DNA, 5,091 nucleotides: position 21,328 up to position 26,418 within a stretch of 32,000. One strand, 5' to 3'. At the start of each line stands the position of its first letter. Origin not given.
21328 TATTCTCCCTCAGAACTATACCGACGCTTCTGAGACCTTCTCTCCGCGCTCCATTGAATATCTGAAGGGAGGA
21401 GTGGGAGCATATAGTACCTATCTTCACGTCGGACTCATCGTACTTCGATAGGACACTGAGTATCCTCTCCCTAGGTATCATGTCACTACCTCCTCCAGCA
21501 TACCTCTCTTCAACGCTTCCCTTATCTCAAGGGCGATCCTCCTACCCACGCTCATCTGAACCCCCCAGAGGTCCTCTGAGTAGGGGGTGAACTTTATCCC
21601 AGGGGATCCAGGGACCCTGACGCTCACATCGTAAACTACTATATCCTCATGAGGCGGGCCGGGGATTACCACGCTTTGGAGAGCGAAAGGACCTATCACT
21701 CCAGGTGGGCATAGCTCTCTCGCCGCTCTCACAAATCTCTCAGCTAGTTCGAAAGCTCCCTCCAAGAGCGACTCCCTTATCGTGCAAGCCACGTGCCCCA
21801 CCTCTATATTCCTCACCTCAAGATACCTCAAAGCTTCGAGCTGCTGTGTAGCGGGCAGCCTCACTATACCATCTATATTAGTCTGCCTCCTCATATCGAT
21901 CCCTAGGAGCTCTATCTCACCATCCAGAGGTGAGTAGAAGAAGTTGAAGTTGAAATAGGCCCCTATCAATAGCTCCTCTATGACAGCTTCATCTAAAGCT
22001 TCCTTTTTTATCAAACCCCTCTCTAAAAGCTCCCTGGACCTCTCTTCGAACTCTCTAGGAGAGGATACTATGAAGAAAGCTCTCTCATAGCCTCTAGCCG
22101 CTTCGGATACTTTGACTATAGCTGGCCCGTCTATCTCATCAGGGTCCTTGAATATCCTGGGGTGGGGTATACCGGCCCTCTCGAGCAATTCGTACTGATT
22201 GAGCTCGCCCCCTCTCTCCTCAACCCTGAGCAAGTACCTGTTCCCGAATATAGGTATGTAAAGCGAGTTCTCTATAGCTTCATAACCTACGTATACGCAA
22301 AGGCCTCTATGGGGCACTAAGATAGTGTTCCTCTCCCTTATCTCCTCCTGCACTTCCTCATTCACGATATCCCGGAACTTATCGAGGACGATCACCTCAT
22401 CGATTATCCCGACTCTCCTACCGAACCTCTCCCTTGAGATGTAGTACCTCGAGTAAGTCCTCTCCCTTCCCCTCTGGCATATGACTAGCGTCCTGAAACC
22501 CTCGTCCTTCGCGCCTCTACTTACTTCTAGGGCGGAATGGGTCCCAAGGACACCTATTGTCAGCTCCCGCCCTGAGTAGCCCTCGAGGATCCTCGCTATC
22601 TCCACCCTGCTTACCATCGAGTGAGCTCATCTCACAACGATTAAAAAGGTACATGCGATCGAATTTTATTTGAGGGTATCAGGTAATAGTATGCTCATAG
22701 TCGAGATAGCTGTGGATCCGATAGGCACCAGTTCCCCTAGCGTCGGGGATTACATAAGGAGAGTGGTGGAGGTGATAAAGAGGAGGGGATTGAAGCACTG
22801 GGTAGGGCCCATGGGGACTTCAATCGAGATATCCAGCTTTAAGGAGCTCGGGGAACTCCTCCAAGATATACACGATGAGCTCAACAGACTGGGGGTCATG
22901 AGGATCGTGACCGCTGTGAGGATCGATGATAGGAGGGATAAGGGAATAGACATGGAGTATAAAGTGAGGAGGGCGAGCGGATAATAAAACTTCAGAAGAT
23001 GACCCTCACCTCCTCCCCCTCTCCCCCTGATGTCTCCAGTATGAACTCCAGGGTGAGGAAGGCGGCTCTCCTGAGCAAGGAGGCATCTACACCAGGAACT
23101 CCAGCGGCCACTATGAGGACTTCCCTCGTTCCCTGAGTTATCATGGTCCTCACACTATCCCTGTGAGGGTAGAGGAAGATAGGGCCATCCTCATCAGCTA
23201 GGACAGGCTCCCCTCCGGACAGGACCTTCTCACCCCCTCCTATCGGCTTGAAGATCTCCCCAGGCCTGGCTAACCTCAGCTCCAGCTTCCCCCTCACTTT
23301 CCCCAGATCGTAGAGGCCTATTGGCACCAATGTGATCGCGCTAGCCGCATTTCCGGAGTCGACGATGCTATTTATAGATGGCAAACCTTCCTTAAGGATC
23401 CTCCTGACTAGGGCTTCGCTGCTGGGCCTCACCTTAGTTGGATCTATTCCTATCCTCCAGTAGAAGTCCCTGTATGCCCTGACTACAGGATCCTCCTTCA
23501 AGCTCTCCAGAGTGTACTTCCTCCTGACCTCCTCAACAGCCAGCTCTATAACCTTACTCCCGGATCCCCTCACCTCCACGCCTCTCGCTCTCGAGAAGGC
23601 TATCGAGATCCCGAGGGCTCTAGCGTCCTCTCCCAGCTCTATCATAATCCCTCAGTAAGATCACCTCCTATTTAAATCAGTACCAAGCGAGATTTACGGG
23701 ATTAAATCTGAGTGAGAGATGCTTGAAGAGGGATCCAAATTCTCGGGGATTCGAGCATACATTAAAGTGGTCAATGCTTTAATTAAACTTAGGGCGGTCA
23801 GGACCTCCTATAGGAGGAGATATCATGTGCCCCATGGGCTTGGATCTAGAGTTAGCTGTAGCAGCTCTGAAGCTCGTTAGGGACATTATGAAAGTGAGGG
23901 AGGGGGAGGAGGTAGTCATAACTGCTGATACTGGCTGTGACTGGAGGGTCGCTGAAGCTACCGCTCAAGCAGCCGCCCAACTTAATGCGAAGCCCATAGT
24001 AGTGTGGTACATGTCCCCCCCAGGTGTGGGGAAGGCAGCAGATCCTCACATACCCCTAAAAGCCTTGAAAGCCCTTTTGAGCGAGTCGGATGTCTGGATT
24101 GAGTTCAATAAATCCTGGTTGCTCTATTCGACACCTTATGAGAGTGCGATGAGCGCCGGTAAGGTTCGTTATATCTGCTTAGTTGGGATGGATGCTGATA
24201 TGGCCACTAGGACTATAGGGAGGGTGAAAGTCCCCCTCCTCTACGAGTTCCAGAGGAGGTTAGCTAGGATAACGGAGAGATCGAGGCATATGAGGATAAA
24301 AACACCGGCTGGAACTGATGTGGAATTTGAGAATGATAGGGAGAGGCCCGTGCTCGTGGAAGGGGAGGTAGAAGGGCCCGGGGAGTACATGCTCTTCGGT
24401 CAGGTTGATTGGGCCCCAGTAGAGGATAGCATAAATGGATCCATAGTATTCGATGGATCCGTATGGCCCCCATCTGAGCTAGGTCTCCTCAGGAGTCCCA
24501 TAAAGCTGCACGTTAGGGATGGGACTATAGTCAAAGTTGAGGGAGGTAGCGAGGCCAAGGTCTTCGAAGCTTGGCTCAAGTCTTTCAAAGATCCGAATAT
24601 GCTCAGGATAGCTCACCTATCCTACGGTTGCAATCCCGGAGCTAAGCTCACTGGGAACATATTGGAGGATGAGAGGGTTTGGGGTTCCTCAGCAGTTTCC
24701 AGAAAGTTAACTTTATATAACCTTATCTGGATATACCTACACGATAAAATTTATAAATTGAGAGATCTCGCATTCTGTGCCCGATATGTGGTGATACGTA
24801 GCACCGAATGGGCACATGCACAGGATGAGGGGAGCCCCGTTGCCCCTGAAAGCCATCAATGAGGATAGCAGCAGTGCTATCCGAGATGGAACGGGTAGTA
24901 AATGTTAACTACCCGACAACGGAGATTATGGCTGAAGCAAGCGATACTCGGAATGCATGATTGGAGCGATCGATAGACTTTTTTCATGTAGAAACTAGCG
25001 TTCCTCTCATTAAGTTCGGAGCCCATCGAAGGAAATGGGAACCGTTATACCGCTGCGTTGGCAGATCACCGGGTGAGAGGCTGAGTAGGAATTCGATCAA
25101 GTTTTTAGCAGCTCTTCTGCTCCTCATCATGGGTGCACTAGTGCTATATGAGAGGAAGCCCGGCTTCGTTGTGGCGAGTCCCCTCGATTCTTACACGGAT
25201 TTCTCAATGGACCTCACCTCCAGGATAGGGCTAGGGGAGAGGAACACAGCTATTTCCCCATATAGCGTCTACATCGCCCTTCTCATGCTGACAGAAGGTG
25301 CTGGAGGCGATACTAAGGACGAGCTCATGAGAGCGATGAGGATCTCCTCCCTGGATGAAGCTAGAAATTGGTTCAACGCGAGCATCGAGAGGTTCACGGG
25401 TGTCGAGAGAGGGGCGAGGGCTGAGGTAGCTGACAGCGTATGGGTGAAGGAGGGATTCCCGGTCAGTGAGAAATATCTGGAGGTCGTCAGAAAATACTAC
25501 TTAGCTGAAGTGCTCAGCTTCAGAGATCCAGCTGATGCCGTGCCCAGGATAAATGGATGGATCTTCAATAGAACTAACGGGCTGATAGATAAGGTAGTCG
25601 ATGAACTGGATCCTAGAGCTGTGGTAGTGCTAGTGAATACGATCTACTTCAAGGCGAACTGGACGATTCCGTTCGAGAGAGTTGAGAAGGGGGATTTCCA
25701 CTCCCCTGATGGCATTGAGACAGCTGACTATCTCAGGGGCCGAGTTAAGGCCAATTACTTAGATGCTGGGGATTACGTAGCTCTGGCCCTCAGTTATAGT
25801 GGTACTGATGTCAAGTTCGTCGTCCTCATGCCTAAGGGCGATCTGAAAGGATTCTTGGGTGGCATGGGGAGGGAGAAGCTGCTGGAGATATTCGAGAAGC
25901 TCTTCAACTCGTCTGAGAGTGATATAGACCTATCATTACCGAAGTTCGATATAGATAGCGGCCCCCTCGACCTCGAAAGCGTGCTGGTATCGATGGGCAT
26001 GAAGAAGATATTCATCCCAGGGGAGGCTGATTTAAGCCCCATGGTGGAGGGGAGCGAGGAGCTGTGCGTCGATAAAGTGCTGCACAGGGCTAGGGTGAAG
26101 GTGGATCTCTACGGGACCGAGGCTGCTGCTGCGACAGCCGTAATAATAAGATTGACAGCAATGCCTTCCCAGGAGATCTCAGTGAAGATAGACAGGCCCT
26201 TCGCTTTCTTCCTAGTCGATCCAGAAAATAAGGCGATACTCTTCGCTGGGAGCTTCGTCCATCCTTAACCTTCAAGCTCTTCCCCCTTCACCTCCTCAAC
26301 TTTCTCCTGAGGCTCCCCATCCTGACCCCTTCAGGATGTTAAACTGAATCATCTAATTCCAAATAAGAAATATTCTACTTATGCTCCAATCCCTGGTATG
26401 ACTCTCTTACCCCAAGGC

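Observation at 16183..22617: purP-purP, a dedicated ECF importer, a translationally coupled PRT and a PurR-like HTH-PRT: candidate purine/AICA uptake-and-trapping module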

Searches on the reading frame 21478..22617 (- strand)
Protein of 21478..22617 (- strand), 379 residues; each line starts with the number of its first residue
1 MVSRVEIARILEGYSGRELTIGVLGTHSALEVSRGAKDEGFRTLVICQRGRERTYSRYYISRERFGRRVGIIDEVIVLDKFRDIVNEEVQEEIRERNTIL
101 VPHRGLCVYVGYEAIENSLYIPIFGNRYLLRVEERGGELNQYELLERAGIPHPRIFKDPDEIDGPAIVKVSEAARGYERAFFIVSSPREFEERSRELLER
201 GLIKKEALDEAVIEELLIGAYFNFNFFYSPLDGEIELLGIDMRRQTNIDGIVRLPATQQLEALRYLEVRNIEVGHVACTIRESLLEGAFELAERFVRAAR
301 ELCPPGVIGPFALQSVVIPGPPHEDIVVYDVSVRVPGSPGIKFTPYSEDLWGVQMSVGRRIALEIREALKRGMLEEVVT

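Call 3: search_protein_families(library=pfam, proteins=[window:21478-22617:-], max_evalue=0.01)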
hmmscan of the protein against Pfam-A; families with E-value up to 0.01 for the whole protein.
window:21478-22617:- (379 aa): 2 families
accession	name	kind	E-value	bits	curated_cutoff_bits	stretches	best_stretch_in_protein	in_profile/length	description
PF06973.17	DUF1297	-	4.3e-70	235.5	23.8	1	189-379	1-188/188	Domain of unknown function (DUF1297)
PF06849.18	DUF1246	-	1.3e-45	154.7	25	1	21-156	1-122/122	Protein of unknown function (DUF1246)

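Call 4: search_protein_families(library=ncbifam, proteins=[window:21478-22617:-], max_evalue=0.01)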
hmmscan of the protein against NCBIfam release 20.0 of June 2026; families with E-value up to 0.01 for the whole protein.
window:21478-22617:- (379 aa): 6 families
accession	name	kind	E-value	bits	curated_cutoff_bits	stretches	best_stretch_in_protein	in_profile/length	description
NF009780.0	PRK13278.1-5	equivalog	4.9e-97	325.1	556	1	1-379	1-361/361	formate--phosphoribosylaminoimidazolecarboxamide ligase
NF009783.0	PRK13278.2-4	equivalog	7.7e-88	294.8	590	1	6-378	4-355/356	formate--phosphoribosylaminoimidazolecarboxamide ligase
NF009778.0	PRK13278.1-1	equivalog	1.5e-63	214.9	570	1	20-379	21-356/356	formate--phosphoribosylaminoimidazolecarboxamide ligase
NF009779.0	PRK13278.1-3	equivalog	1e-56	192.5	580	1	20-379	4-333/333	formate--phosphoribosylaminoimidazolecarboxamide ligase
NF009781.0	PRK13278.1-6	subfamily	3.2e-55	187.4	603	1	1-378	1-355/356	formate--phosphoribosylaminoimidazolecarboxamide ligase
NF009782.0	PRK13278.2-1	equivalog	4e-37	128.1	482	1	21-379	3-310/310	formate--phosphoribosylaminoimidazolecarboxamide ligase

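Call 62: search_solved_structures(query=window:21478-22617:-, max_evalue=0.00001, show_alignments=1)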
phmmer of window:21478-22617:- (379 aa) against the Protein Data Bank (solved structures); distinct sequences matched with E-value up to 0.00001: 3.
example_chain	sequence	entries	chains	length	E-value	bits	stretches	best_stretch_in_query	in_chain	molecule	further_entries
2r7k_A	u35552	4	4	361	1.3e-81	277.8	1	1-378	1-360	5-formaminoimidazole-4-carboxamide-1-(beta)-D-ribofuranosyl 5'-monophosphate synthetase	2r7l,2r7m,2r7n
2r84_A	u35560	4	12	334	4.9e-52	180.6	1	20-379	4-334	PurP protein PF1517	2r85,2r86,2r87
2pbz_A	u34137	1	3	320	1.4e-32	116.6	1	19-379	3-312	Hypothetical protein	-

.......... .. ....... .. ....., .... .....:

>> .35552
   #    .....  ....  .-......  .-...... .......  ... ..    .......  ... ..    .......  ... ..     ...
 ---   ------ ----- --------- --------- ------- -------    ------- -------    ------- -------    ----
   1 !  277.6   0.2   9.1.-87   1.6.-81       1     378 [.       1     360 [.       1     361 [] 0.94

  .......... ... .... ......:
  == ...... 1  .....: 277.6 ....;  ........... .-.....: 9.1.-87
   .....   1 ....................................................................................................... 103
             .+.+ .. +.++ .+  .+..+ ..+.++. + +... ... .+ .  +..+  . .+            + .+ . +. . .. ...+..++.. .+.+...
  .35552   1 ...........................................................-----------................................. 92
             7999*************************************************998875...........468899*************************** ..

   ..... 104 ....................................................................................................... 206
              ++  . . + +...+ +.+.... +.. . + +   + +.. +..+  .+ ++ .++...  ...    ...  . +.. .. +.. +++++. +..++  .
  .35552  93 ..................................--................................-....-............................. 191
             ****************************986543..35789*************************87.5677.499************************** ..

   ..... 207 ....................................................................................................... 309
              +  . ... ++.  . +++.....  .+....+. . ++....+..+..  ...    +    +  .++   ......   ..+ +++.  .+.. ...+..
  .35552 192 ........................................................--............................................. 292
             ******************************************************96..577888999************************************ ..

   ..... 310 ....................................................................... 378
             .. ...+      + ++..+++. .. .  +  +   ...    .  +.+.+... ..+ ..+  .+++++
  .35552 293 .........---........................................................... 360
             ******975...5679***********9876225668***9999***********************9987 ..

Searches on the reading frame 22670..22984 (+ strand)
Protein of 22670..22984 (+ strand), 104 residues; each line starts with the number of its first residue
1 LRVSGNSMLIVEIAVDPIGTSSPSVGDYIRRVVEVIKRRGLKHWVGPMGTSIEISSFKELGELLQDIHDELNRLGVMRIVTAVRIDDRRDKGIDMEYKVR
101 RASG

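Call 3: search_protein_families(library=pfam, proteins=[window:22670-22984:+], max_evalue=0.01)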
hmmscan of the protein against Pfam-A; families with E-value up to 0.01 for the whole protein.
window:22670-22984:+ (104 aa): 1 family
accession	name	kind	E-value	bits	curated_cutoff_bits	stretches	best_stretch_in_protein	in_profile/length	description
PF01910.22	Thiamine_BP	-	4.3e-25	87.9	24.9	1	11-101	1-90/92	Thiamine-binding protein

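Call 4: search_protein_families(library=ncbifam, proteins=[window:22670-22984:+], max_evalue=0.01)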
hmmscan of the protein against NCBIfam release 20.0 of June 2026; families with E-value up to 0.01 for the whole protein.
window:22670-22984:+ (104 aa): 1 family
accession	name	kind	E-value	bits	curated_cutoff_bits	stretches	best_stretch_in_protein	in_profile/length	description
TIGR00106.1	TIGR00106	hypoth_equivalog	2.7e-22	79.2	54.7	1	10-100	2-91/97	MTH1187 family thiamine-binding protein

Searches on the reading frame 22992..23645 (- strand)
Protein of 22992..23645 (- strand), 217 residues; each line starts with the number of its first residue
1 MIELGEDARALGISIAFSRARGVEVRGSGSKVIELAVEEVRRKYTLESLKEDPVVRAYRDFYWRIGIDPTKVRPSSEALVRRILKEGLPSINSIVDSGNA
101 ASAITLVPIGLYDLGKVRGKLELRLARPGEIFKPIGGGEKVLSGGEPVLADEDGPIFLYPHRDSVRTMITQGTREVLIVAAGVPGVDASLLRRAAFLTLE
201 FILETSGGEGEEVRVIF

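Call 3: search_protein_families(library=pfam, proteins=[window:22992-23645:-], max_evalue=0.01)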
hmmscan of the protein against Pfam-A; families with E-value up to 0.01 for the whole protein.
window:22992-23645:- (217 aa): 1 family
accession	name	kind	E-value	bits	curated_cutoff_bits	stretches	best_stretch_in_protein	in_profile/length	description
PF03483.22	B3_4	-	1.9e-32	112.7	29.3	1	57-185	1-129/174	B3/4 domain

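Call 4: search_protein_families(library=ncbifam, proteins=[window:22992-23645:-], max_evalue=0.01)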
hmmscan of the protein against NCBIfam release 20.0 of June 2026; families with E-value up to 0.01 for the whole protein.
window:22992-23645:- (217 aa): 1 family
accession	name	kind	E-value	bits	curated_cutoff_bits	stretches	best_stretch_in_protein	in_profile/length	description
TIGR00472.1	pheT_bact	equivalog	7.1e-11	41.1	402.65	1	60-181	218-339/798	phenylalanine--tRNA ligase subunit beta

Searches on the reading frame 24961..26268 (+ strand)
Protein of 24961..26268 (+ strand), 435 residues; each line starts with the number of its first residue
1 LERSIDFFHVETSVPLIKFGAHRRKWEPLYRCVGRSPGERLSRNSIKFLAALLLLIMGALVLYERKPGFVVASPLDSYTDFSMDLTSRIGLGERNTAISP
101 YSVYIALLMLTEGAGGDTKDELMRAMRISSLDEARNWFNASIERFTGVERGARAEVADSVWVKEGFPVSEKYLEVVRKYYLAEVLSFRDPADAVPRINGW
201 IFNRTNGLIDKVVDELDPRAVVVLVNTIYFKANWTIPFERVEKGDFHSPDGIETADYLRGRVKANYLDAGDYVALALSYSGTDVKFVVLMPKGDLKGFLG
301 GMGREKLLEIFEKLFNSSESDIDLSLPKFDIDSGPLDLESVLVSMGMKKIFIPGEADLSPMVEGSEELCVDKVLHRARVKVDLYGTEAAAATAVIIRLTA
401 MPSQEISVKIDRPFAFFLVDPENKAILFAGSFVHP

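Call 60: search_protein_families(library=pfam, proteins=[window:24961-26268:+], max_evalue=0.001)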
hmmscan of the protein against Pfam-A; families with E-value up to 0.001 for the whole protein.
window:24961-26268:+ (435 aa): 1 family
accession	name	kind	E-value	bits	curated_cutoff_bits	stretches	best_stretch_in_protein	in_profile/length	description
PF00079.25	Serpin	-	1.3e-79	268.5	27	1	77-435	2-370/370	Serpin (serine protease inhibitor)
